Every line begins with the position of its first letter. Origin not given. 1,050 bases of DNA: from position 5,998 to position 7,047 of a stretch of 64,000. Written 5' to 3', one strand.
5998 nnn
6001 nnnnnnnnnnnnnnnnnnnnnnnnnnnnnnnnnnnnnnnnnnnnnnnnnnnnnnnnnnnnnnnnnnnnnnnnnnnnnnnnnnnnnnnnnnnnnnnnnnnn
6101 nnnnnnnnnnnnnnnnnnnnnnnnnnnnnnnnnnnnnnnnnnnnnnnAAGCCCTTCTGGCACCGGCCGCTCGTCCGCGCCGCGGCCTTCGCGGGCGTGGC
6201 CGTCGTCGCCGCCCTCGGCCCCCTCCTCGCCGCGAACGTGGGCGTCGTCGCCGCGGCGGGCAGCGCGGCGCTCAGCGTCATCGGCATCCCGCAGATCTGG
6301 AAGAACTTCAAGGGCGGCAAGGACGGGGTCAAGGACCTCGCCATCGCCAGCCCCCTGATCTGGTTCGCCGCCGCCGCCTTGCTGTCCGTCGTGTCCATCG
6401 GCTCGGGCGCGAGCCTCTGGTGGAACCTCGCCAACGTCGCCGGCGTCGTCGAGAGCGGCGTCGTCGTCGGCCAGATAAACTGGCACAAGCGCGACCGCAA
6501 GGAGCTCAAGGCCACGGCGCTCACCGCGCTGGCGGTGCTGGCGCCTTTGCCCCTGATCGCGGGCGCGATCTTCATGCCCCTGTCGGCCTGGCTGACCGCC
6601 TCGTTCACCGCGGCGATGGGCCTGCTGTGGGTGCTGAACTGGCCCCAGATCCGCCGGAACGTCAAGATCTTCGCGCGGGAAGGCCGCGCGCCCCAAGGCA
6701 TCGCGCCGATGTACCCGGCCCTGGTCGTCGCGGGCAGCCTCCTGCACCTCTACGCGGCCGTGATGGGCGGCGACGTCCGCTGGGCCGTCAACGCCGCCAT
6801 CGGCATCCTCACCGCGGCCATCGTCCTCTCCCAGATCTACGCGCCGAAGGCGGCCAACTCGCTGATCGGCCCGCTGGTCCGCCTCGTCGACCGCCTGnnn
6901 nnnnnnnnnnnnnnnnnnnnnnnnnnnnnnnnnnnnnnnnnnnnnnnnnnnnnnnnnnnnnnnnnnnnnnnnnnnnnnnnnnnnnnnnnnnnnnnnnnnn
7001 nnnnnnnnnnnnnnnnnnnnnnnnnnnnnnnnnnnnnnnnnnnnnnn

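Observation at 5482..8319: Single 945-aa fusion: PQ-loop membrane domain + uridine-kinase-like domain + adenylate kinase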

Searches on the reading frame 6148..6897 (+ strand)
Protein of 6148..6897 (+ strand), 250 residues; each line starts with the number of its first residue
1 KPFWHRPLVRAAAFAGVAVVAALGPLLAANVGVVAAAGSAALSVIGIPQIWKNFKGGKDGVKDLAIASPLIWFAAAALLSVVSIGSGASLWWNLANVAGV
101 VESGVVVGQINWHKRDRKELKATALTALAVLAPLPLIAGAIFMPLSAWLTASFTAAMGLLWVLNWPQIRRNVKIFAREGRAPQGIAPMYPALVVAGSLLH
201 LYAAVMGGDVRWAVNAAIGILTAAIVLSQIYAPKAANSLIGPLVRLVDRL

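Call 19: predict_structure(alignment_id=A1)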
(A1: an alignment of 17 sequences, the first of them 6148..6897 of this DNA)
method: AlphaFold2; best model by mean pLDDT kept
length: 250 residues; sequences in the alignment: 17
mean_pLDDT: 90.2   pTM: 0.84
mean pLDDT of the five models: 90.2, 89.8, 89.1, 85.9, 84.3
residues with pLDDT >= 90: 159; 70-90: 87; 50-70: 3; < 50: 1
segments of 3 or more residues with pLDDT < 50: none
pLDDT, mean of each block of 10 residues (from residue 1): 72 77 80 83 90 95 95 93 88 87 96 95 93 89 92 91 94 97 92 90 90 90 95 96 94
secondary structure, 60 per line:
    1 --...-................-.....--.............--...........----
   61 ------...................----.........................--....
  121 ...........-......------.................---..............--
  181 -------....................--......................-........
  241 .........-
elements in order: H7-22 H24-28 H31-43 H46-56 H67-85 H90-114 H117-131 H133-138 H145-161 H165-178 H188-207 H210-231 H233-249

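Call 21: search_protein_representatives(alignment_id=A1)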
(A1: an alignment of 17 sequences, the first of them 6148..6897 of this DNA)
Query: 17 sequences, 250 profile positions. Proteins with E-value up to 0.001 (for the whole library): 53; up to 1e-10: 48; up to 1e-30: 42. The best 53 are listed.
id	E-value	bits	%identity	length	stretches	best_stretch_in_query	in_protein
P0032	5.9e-121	418.7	-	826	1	2-250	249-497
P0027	6.0e-121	418.7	-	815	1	2-250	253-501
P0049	1.6e-120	417.3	-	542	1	2-250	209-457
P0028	4.0e-120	416.0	-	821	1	2-250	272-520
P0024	2.3e-118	410.2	-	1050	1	2-250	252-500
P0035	3.9e-118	409.5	-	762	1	5-250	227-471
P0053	2.7e-117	406.7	-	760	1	2-250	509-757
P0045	1.5e-116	404.3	-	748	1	2-249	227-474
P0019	4.1e-116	402.8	-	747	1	2-250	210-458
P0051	6.5e-115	398.9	-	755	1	7-248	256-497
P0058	3.5e-109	380.2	-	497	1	2-250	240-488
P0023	6.2e-108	376.1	-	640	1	2-250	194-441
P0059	8.0e-106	369.1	-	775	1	2-250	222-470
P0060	4.9e-105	366.5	-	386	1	2-249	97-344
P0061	8.8e-105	365.7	-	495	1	47-249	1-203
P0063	2.1e-101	354.7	-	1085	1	2-250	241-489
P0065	2.1e-90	318.6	-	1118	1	2-250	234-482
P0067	3.1e-88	311.5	-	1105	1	7-248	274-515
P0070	4.2e-79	281.6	-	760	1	4-247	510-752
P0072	2.7e-70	252.7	-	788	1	14-245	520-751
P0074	4.6e-66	238.9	-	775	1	10-243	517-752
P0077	2.1e-60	220.4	-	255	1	11-247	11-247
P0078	5.9e-54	199.2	-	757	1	27-243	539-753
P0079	1.7e-52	194.4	-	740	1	10-242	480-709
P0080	8.5e-52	192.1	-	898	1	11-246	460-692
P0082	1.5e-44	168.4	-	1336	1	12-249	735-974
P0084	3.0e-35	137.9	-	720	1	25-234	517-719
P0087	1.4e-28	116.1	-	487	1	2-243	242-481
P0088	6.0e-25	104.2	-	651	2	41-244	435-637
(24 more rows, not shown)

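Call 22: search_protein_families(library=pfam, proteins=[P0063, P0065, P0067, P0072, P0074, P0078, P0079, P0080, P0082, P0088], max_evalue=0.001)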
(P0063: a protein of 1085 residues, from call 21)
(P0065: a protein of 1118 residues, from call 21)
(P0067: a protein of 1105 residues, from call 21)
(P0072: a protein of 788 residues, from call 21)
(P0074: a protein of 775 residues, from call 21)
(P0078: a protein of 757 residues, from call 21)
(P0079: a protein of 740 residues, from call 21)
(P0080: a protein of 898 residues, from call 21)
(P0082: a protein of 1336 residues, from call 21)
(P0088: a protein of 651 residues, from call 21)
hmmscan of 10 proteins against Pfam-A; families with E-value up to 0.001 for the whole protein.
P0063 (1085 aa): 4 families
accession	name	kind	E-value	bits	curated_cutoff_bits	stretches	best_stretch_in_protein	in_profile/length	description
PF08211.18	dCMP_cyt_deam_2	-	6.2e-19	68.9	25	1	935-1046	15-130/130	Cytidine and deoxycytidylate deaminase zinc-binding region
PF00485.24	PRK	-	3.8e-10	40.3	22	1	556-737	6-193/196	Phosphoribulokinase / Uridine kinase family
PF00383.29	dCMP_cyt_deam_1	-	3.4e-08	33.8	25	1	836-907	21-93/102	Cytidine and deoxycytidylate deaminase zinc-binding region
PF13238.12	AAA_18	-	7.7e-05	23.6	29.4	1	552-701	1-119/128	AAA domain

P0065 (1118 aa): 2 families
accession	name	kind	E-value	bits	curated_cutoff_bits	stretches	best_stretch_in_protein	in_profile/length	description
PF00485.24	PRK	-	6.5e-09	36.3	22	1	553-731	8-192/196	Phosphoribulokinase / Uridine kinase family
PF13238.12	AAA_18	-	1.1e-05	26.3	29.4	1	547-696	1-119/128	AAA domain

P0067 (1105 aa): 4 families
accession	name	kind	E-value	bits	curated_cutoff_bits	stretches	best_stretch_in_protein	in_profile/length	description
PF08211.18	dCMP_cyt_deam_2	-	1.2e-15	58.3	25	1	972-1067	17-119/130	Cytidine and deoxycytidylate deaminase zinc-binding region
PF00485.24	PRK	-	9.7e-11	42.3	22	1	580-765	4-194/196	Phosphoribulokinase / Uridine kinase family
PF00383.29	dCMP_cyt_deam_1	-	6.5e-08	32.8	25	1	876-944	26-95/102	Cytidine and deoxycytidylate deaminase zinc-binding region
PF04193.19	PQ-loop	-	6.4e-05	23.1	22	1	301-358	5-60/61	PQ loop repeat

P0072 (788 aa): 1 family
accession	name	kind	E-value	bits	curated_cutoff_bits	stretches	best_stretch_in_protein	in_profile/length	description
PF04193.19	PQ-loop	-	5.8e-07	29.6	22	1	542-596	7-59/61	PQ loop repeat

P0074 (775 aa): 1 family
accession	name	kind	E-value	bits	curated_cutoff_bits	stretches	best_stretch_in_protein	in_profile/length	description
PF04193.19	PQ-loop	-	6e-09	36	22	1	543-600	5-60/61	PQ loop repeat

P0078 (757 aa): 1 family
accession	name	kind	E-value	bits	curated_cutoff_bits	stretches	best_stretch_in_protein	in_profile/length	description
PF04193.19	PQ-loop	-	3.4e-09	36.8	22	1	544-603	3-60/61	PQ loop repeat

P0079 (740 aa): 2 families
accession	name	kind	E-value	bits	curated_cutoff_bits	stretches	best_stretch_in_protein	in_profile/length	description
PF00929.31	RNase_T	-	8.5e-23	82.1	24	1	183-341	1-159/164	Exonuclease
PF04193.19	PQ-loop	-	1.8e-07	31.2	22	1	516-557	17-56/61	PQ loop repeat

P0080 (898 aa): 1 family
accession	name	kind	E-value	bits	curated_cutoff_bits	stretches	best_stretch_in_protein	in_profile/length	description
PF04193.19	PQ-loop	-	0.00076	19.6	22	0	486-534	8-54/61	PQ loop repeat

P0082 (1336 aa): 2 families
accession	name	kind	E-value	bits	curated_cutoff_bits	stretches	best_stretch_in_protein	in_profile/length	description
PF00144.29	Beta-lactamase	-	3.1e-63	214.4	27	1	1003-1325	2-319/329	Beta-lactamase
PF00929.31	RNase_T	-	2e-35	123.2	24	1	142-302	1-163/164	Exonuclease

P0088 (651 aa): 0 families

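Call 23: fold_search(model_id=the predicted structure, library=pdb)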
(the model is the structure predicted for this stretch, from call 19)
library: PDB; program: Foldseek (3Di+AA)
matches with E <= 10: 295; with E <= 0.001: 0
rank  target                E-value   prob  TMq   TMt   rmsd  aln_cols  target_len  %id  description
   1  5xpd                  2.1e-03  1.00  0.56  0.53   4.7       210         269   14  Sugar transporter of AtSWEET13 in inward-facing state with a substrate analog (released 2017-09-13)
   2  7zk1_A                5.6e-03  1.00  0.47  0.48   6.9       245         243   13  Crystal structure of cystinosin from Arabidopsis thaliana bound to sybody and nanobody (released 2022-08-31)
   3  5cth_A                6.1e-03  1.00  0.57  0.65   4.6       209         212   11  The 3.7 A resolution structure of a eukaryotic SWEET transporter (released 2015-10-28)
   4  5ctg_C                7.9e-03  1.00  0.56  0.64   4.8       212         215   14  The 3.1 A resolution structure of a eukaryotic SWEET transporter (released 2015-10-28)
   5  7zkz_A                8.2e-03  1.00  0.44  0.47   7.0       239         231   12  Crystal structure of cystinosin from Arabidopsis thaliana bound to two nanobodies (released 2022-08-31)
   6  8dyp_A                8.6e-03  1.00  0.65  0.51   4.1       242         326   14  Crystal structure of human cystine transporter cystinosin (released 2022-11-16)
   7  5ctg_B                2.0e-02  1.00  0.55  0.61   5.4       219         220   13  The 3.1 A resolution structure of a eukaryotic SWEET transporter (released 2015-10-28)
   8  5cth_C                2.2e-02  1.00  0.58  0.66   4.7       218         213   11  The 3.7 A resolution structure of a eukaryotic SWEET transporter (released 2015-10-28)
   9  5ctg_A                2.2e-02  1.00  0.56  0.64   4.8       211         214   11  The 3.1 A resolution structure of a eukaryotic SWEET transporter (released 2015-10-28)
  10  6zxr_A                2.4e-02  1.00  0.53  0.61   6.2       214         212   14  Crystal structure of the KDEL receptor bound to RDEL peptide at pH 6.0 (released 2021-02-24)
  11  8dke_P                3.5e-02  1.00  0.48  0.38   6.0       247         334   12  Cryo-EM structure of cystinosin in a cytosol-open state (released 2022-09-21)
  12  8dkw_P                5.2e-02  1.00  0.53  0.42   5.2       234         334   13  Cryo-EM structure of cystinosin N288K mutant in a cytosol-open state at pH5.0 (released 2022-09-21)
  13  6i6j_A                7.1e-02  1.00  0.54  0.65   5.9       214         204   15  Crystal structure of the KDEL receptor bound to synthetic nanobody. (released 2019-02-27)
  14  7oye_A                7.8e-02  1.00  0.51  0.60   6.1       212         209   15  Crystal structure of the KDEL receptor bound to HDEL peptide at pH 7.0 (released 2022-07-13)
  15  6y7v_A                8.5e-02  1.00  0.52  0.61   5.9       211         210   15  Crystal structure of the KDEL receptor bound to HDEL peptide at pH 6.0 (released 2021-02-10)
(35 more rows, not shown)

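Call 33: search_protein_families(library=pfam, proteins=[P0070, P0072, P0074, P0078, P0080, P0084, P0087, P0088, P0065], max_evalue=0.5)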
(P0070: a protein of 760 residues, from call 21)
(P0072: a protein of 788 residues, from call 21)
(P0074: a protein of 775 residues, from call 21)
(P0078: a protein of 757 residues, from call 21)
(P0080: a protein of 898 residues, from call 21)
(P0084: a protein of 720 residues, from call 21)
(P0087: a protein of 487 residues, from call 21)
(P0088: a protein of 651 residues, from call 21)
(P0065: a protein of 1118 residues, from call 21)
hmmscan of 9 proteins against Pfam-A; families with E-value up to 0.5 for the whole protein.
P0070 (760 aa): 2 families
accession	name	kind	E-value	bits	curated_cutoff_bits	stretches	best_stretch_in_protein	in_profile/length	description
PF04193.19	PQ-loop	-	7.4e-10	38.9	22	1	539-597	4-60/61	PQ loop repeat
PF13572.11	DUF4134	-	0.088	13.5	26.5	1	540-591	43-88/93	Domain of unknown function (DUF4134)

P0072 (788 aa): 3 families
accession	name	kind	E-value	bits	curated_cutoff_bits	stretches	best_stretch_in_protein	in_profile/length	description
PF04193.19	PQ-loop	-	5.8e-07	29.6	22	1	542-596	7-59/61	PQ loop repeat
PF02358.22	Trehalose_PPase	-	0.0069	16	27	1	220-267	2-50/235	Trehalose-phosphatase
PF19845.4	DUF6320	-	0.23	11.7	29.9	0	576-655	20-95/186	Family of unknown function (DUF6320)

P0074 (775 aa): 3 families
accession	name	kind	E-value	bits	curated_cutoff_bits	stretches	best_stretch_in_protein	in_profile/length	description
PF04193.19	PQ-loop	-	6e-09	36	22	1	543-600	5-60/61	PQ loop repeat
PF06437.16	ISN1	-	0.14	11.5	25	0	211-253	148-189/407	IMP-specific 5'-nucleotidase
PF02358.22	Trehalose_PPase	-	0.31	10.6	27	1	211-256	1-47/235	Trehalose-phosphatase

P0078 (757 aa): 4 families
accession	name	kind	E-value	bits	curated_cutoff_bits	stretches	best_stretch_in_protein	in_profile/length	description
PF04193.19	PQ-loop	-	3.4e-09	36.8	22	2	544-603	3-60/61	PQ loop repeat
PF06437.16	ISN1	-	0.0023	17.3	25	1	221-366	148-294/407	IMP-specific 5'-nucleotidase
PF13965.12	SID-1_RNA_chan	-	0.16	10.9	28.7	1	700-744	372-418/594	dsRNA-gated channel SID-1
PF04055.27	Radical_SAM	-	0.29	11.7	29.5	0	208-263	91-148/166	Radical SAM superfamily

P0080 (898 aa): 3 families
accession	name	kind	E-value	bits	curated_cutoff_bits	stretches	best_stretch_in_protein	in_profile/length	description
PF04193.19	PQ-loop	-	0.00076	19.6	22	1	486-534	8-54/61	PQ loop repeat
PF06437.16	ISN1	-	0.14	11.5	25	0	173-219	148-191/407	IMP-specific 5'-nucleotidase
PF05915.17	TMEM_230_134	-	0.26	11.8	26.8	0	471-543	15-85/119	Transmembrane proteins 230/134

P0084 (720 aa): 2 families
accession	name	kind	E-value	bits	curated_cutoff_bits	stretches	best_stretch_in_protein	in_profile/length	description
PF04193.19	PQ-loop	-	1.6e-12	47.4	22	2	636-692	4-55/61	PQ loop repeat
PF06437.16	ISN1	-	0.0019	17.6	25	1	191-313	132-256/407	IMP-specific 5'-nucleotidase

P0087 (487 aa): 2 families
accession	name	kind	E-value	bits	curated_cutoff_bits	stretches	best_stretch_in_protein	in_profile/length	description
PF04193.19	PQ-loop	-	0.0015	18.7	22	1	272-327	4-57/61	PQ loop repeat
PF15301.11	SLAIN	-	0.023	14.6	27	1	69-155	262-355/429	SLAIN motif-containing family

P0088 (651 aa): 0 families

P0065 (1118 aa): 3 families
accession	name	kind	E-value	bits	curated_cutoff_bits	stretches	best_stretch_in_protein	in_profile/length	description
PF00485.24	PRK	-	6.5e-09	36.3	22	1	553-731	8-192/196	Phosphoribulokinase / Uridine kinase family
PF13238.12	AAA_18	-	1.1e-05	26.3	29.4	1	547-696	1-119/128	AAA domain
PF00383.29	dCMP_cyt_deam_1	-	0.0041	17.4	25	1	814-884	9-81/102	Cytidine and deoxycytidylate deaminase zinc-binding region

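Call 43: find_related_loci(query=A1, collection=genome_contigs, flank=4000)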
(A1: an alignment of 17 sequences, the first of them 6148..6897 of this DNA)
Query A1 (250 aa) in genome_contigs; peptide patterns used: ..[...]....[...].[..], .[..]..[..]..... (x = any residue, [..] = any of these).
99 stretches matched a pattern; 37 encode a relative of the query (tblastn E <= 1e-3); 37 distinct loci.
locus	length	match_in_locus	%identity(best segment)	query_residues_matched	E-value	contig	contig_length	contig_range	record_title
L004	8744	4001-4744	93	3-250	7e-134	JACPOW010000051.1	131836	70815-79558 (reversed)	MAG: Elusimicrobia bacterium isolate NC_groundwater_611_Pr5_B-0.1um_68_12 alan_book_18_scaffold_95857, whole genome shot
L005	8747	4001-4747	88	3-250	3e-132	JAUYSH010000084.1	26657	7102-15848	MAG: Elusimicrobiota bacterium isolate C5_metabat.bin.68 C5_k141_230107, whole genome shotgun sequence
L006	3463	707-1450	82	1-250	5e-129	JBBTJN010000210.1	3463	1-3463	MAG: Elusimicrobiota bacterium isolate H52-bin097_1 H52_bin097_1_000000000210, whole genome shotgun sequence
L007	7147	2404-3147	81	3-250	5e-124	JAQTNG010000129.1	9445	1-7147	MAG: Elusimicrobia bacterium isolate STA_59 NODE_15113_length_9466_cov_2.570618_Sandtown_A, whole genome shotgun sequenc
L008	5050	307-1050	92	3-250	1e-122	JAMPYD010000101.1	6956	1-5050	MAG: Elusimicrobiota bacterium isolate R2F_R2FSRR_metabat.61 R2F_C6542, whole genome shotgun sequence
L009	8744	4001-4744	69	4-250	1e-107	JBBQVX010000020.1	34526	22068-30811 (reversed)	MAG: Elusimicrobiota bacterium isolate Co_metawrap_2019 Cmw_2019_k141_12041963_length_34526_cov_10.0000, whole genome sh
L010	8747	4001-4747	67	3-250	1e-106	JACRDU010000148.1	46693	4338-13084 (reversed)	MAG: Elusimicrobia bacterium isolate NC_groundwater_1680_Pr3_B-0.1um_70_15 SR-2_scaffold_141_3640073, whole genome shotg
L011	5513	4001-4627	76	42-250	4e-104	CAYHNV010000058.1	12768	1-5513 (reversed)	MAG TPA_asm: uncultured Elusimicrobia bacterium isolate ERP119705_co13_643 genome assembly, contig: NODE_6150_length_127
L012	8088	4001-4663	70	30-250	3e-102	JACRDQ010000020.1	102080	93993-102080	MAG: Elusimicrobia bacterium isolate NC_groundwater_1676_Pr3_B-0.1um_68_27 SR-2_scaffold_141_1163819, whole genome shotg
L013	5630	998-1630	73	38-248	8e-102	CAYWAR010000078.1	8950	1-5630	MAG TPA_asm: uncultured Elusimicrobia sp. isolate binchicken_co248_100 genome assembly, contig: NODE_11542_length_8950_c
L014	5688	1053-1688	71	39-250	6e-99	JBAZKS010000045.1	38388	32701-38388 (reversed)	MAG: Elusimicrobiota bacterium isolate SO_2017_LW4_15 scaffold_2457_c1_LW137-91_2017, whole genome shotgun sequence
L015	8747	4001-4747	68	3-250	2e-95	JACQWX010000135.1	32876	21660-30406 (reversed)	MAG: Elusimicrobia bacterium isolate NC_groundwater_1500_Pr4_B-0.1um_67_5 SR1-18-B1_scaffold_765758, whole genome shotgu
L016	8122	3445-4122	70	25-250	8e-104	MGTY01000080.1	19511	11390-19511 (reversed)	MAG: Elusimicrobia bacterium GWA2_69_24 gwa2_scaffold_3921, whole genome shotgun sequence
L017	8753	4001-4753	66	1-250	8e-95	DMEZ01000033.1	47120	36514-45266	MAG TPA_asm: Elusimicrobia bacterium isolate UBA9639 contig_3866, whole genome shotgun sequence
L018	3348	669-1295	68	42-250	2e-94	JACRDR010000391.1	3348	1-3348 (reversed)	MAG: Elusimicrobia bacterium isolate NC_groundwater_1677_Pr3_B-0.1um_68_8 SR-2_scaffold_141_3305958, whole genome shotgu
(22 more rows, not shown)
